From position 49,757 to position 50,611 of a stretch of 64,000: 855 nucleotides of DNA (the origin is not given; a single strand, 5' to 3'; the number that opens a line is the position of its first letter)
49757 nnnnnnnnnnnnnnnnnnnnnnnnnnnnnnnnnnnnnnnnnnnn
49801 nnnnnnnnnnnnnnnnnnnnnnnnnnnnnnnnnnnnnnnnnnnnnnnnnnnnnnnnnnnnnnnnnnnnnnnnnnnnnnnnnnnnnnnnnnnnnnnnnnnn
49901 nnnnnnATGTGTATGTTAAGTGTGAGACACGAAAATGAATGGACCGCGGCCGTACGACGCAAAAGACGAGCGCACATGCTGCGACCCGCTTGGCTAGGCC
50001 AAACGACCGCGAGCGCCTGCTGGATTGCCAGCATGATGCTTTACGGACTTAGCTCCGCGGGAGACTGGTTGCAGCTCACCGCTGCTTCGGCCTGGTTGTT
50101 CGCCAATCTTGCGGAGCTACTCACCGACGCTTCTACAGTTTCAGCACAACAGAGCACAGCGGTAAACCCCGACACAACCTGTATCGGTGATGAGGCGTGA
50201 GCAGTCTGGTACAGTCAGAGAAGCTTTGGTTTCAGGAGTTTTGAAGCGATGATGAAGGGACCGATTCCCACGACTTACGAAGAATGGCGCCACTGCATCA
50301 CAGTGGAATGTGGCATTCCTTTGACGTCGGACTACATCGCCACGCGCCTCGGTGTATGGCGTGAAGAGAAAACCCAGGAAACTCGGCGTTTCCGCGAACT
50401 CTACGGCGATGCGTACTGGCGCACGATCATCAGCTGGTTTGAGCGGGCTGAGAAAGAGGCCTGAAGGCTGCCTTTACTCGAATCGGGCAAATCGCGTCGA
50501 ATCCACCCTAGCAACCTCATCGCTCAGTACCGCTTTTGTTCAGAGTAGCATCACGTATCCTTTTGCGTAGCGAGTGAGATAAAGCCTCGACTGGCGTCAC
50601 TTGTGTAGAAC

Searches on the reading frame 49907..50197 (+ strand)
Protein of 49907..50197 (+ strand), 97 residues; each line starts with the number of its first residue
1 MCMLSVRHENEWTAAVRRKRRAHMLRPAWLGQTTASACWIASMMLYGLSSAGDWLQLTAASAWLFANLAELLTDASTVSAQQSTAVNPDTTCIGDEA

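Call 60: search_protein_families(library=ncbifam, proteins=[window:49907-50197:+], max_evalue=0.001)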
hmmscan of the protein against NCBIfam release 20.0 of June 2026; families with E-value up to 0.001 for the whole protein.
window:49907-50197:+ (97 aa): 0 families

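Call 61: search_protein_families(library=pfam, proteins=[window:49907-50197:+], max_evalue=1)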
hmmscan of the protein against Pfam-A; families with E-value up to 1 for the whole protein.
window:49907-50197:+ (97 aa): 1 family
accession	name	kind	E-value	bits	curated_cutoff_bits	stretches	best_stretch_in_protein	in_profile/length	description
PF11026.13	DUF2721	-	0.084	13.2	28.3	1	18-66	56-103/129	Protein of unknown function (DUF2721)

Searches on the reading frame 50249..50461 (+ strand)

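Call 60: search_protein_families(library=ncbifam, proteins=[window:50249-50461:+], max_evalue=0.001)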
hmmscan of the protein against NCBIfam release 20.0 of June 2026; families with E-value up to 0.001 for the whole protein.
window:50249-50461:+ (71 aa): 0 families

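Call 61: search_protein_families(library=pfam, proteins=[window:50249-50461:+], max_evalue=1)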
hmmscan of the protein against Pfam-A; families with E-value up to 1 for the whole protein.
window:50249-50461:+ (71 aa): 1 family
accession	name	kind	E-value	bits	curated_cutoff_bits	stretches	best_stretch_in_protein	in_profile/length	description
PF24621.2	DHQS_C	-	0.1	13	27.6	1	8-52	77-120/144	3-dehydroquinate synthase C-terminal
